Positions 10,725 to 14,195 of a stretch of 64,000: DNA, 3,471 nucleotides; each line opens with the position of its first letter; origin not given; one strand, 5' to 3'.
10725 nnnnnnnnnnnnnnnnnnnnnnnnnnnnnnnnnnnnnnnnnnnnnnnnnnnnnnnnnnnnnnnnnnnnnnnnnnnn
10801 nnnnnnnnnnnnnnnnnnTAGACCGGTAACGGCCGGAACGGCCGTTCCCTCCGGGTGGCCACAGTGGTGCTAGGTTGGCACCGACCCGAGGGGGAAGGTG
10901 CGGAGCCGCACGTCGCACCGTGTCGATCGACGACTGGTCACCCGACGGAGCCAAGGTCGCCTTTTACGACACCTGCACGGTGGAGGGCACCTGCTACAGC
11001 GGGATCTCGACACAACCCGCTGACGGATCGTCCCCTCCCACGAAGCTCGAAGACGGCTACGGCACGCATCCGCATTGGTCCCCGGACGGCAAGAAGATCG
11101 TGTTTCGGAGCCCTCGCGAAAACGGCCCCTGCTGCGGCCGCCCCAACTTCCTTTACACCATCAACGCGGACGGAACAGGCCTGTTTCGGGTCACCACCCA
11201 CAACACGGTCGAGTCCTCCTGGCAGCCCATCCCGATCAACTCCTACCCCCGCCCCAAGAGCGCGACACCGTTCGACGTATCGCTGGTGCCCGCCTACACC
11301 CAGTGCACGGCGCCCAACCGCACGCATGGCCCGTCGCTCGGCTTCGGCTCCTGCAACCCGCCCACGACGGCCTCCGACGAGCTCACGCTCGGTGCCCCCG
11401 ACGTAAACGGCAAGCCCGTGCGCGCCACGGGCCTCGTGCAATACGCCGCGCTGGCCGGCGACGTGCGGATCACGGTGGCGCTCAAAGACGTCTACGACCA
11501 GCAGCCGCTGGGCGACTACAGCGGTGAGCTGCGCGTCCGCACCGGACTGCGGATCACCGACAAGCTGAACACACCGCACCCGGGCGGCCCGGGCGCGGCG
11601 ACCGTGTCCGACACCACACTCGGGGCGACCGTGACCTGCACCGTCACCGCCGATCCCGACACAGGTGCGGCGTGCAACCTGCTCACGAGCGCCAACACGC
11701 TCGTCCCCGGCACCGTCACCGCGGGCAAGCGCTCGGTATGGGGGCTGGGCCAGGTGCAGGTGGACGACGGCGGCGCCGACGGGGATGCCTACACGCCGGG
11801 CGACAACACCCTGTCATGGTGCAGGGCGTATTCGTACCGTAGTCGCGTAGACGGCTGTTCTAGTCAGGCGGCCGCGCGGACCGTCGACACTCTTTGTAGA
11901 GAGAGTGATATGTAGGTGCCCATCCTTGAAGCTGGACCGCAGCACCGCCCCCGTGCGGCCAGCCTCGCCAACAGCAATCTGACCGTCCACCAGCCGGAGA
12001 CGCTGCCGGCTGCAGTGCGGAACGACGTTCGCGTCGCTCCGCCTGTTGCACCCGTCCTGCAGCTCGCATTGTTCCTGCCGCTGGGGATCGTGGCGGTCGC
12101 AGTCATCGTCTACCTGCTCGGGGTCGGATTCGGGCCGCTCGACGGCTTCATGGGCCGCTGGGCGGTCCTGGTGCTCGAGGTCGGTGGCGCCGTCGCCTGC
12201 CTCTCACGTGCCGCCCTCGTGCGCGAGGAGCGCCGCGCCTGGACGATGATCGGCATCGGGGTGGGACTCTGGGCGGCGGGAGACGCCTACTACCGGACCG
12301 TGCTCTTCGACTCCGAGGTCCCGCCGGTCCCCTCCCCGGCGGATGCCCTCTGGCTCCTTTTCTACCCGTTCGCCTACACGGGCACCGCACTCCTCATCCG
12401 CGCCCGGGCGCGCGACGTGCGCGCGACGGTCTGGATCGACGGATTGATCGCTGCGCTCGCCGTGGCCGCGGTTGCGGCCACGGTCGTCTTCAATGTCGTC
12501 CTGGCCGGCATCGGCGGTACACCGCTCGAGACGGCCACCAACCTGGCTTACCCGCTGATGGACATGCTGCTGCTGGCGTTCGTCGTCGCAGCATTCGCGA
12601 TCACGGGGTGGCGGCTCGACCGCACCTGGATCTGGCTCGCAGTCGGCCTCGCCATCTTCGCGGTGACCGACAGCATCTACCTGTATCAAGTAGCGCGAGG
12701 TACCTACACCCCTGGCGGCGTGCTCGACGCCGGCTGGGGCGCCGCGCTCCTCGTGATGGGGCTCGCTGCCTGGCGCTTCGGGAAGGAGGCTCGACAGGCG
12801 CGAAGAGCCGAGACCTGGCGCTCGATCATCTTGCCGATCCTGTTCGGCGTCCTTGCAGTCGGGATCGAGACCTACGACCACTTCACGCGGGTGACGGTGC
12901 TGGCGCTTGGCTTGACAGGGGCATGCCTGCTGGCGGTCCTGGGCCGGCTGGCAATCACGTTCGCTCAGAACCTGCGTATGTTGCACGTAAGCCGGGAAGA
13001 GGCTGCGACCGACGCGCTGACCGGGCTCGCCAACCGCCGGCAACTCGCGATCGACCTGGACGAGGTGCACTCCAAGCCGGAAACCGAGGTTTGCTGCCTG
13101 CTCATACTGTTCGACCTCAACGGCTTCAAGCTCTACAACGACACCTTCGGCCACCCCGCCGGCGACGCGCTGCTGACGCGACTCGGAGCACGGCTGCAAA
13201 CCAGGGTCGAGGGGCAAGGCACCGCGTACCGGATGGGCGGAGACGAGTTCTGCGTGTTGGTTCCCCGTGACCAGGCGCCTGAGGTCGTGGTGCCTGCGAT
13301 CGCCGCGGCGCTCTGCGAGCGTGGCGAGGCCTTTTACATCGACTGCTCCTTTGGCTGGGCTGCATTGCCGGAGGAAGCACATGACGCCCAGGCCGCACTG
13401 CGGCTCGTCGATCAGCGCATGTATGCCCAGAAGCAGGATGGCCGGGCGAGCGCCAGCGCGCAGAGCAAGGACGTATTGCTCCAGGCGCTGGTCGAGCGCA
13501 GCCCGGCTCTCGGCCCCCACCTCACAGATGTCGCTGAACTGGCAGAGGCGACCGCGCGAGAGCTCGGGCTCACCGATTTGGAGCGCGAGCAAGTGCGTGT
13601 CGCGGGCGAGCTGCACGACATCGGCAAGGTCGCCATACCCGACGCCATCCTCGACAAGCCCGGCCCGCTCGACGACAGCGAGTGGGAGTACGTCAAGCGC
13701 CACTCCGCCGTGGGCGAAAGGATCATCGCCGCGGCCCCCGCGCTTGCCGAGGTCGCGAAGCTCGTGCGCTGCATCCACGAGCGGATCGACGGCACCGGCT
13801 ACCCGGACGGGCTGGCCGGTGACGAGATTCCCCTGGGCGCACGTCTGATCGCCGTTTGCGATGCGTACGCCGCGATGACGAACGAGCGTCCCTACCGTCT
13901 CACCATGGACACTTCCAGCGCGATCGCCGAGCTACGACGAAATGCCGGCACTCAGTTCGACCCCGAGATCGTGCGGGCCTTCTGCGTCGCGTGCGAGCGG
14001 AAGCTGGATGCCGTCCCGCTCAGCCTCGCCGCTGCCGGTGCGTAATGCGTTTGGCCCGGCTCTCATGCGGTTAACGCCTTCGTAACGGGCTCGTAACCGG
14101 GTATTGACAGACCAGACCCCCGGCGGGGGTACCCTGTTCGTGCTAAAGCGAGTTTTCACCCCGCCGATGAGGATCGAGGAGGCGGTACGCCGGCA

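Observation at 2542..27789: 25-kb surface block: three paralogous secreted PAP-type phosphoesterases on different repeat stalks, interleaved with PD40 proteins, a glycosylation pair and a c-di-GMP enzyme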

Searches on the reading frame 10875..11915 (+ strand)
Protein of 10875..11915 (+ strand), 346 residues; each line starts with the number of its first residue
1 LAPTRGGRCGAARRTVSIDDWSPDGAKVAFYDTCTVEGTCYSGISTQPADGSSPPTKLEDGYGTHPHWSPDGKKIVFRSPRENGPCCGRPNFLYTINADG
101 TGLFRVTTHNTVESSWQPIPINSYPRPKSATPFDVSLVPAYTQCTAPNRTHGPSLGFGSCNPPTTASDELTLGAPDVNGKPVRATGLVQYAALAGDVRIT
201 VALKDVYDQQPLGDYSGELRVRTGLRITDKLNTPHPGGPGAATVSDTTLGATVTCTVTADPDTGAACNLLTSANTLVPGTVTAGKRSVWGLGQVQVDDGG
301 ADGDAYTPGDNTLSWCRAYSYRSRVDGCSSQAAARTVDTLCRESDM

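Call 4: search_protein_families(library=pfam, proteins=[window:10875-11915:+], max_evalue=0.01)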
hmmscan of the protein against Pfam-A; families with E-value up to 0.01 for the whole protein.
window:10875-11915:+ (346 aa): 1 family
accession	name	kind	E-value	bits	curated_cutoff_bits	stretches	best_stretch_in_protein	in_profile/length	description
PF07676.18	PD40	-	3.8e-06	27.1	20.9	1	61-82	9-30/38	WD40-like Beta Propeller Repeat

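Call 16: search_protein_families(library=ncbifam, proteins=[window:10875-11915:+], max_evalue=0.01)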
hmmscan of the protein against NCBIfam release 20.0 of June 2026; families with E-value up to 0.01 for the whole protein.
window:10875-11915:+ (346 aa): 3 families
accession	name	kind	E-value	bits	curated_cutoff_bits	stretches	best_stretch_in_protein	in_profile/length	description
TIGR02800.1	propeller_TolB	equivalog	1.7e-07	30.5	343.15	1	14-116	235-330/418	Tol-Pal system beta propeller repeat protein TolB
NF002183.0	PRK01029.1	equivalog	0.00097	18.3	405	0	21-79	288-345/429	Tol-Pal system protein TolB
NF053518.1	DipepPtdsDpp5Prph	equivalog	0.0021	16.7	900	1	56-84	243-271/655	dipeptidyl-peptidase Dpp5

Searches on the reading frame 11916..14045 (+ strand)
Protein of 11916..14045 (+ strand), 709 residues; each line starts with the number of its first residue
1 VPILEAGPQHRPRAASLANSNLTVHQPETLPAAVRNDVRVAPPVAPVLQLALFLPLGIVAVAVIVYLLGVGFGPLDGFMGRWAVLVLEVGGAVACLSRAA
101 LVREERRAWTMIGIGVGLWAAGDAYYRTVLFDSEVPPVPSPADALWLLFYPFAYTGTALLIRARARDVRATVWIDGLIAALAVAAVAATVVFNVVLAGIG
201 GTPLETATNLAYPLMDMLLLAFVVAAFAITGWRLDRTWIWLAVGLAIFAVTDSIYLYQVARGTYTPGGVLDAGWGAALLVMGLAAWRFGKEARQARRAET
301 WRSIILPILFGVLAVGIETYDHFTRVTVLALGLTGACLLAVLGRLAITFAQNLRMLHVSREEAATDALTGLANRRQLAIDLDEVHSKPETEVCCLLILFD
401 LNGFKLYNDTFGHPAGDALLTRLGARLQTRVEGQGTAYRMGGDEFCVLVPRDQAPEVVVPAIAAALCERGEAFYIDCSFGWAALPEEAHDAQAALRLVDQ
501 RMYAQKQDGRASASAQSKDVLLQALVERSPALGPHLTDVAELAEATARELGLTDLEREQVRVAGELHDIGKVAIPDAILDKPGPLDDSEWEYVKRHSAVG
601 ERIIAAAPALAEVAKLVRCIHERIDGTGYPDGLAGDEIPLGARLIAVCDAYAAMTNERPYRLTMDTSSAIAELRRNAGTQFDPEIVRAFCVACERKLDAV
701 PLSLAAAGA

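Call 4: search_protein_families(library=pfam, proteins=[window:11916-14045:+], max_evalue=0.01)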
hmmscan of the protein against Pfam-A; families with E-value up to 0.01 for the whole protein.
window:11916-14045:+ (709 aa): 3 families
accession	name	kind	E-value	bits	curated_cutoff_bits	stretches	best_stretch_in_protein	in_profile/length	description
PF13487.12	HD_5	-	6.5e-39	133.8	27.2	1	520-685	2-170/170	HD domain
PF00990.26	GGDEF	-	7.1e-31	107.6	23.8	1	363-510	1-159/161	Diguanylate cyclase, GGDEF domain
PF01966.28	HD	-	5.3e-18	65.8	22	1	535-654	4-116/116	HD domain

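Call 16: search_protein_families(library=ncbifam, proteins=[window:11916-14045:+], max_evalue=0.01)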
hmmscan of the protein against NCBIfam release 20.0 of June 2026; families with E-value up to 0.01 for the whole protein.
window:11916-14045:+ (709 aa): 24 families
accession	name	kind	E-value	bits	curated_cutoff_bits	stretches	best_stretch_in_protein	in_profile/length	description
NF053512.1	nitric_RR_NosR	exception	2e-38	132.5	400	1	515-696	175-357/422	response regulator c-di-GMP phosphodiesterase, NosR family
NF007423.1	PRK09966.1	equivalog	9.3e-28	97.2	325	1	361-506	237-390/390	diguanylate cyclase DgcN/YfiN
TIGR00254.1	GGDEF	domain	2.1e-26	92.6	37.4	1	362-513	4-164/168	diguanylate cyclase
NF007380.0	PRK09894.1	equivalog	5e-24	85.2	256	1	360-512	126-283/296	diguanylate cyclase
NF038266.1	diguan_SiaD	equivalog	3.4e-23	82.3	290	1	344-511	74-250/252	biofilm regulation diguanylate cyclase SiaD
NF045675.1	PhdiestaseDibA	equivalog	2.3e-20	72.5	980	1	363-524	203-372/623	phosphodiesterase DibA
NF051473.1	DigCycDgcsShew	equivalog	5.5e-20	71.9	400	1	361-511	133-286/291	diguanylate cyclase DgcS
NF007298.0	PRK09776.1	equivalog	1.2e-19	69.7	1135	1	335-513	658-842/1111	diguanylate cyclase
NF007474.0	PRK10060.1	equivalog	4e-19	68.3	782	1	360-515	234-394/663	cyclic di-GMP phosphodiesterase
NF040885.1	diguan_DgcJ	equivalog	4.4e-19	68.6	500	1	353-510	331-490/493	diguanylate cyclase DgcJ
NF007135.0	PRK09581.1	equivalog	7.9e-19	67.8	474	1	356-515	285-454/457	PleD family two-component system response regulator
NF047872.1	GGDEF_GdpS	equivalog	2.3e-14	53.3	400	1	352-450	176-275/355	GGDEF domain-containing protein GdpS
NF053781.1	cdiGMPphdstlr2612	equivalog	5.6e-14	50.8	1600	1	360-506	837-992/1268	Tlr1612 family c-di-GMP phosphodiesterase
NF011955.1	PRK15426.1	equivalog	6.3e-14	51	408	1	351-517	385-562/564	cellulose biosynthesis regulator diguanylate cyclase DgcQ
NF047654.1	DiguCycDgcRLepto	equivalog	1.3e-13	50.5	500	1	352-511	121-291/295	diguanylate cyclase DgcR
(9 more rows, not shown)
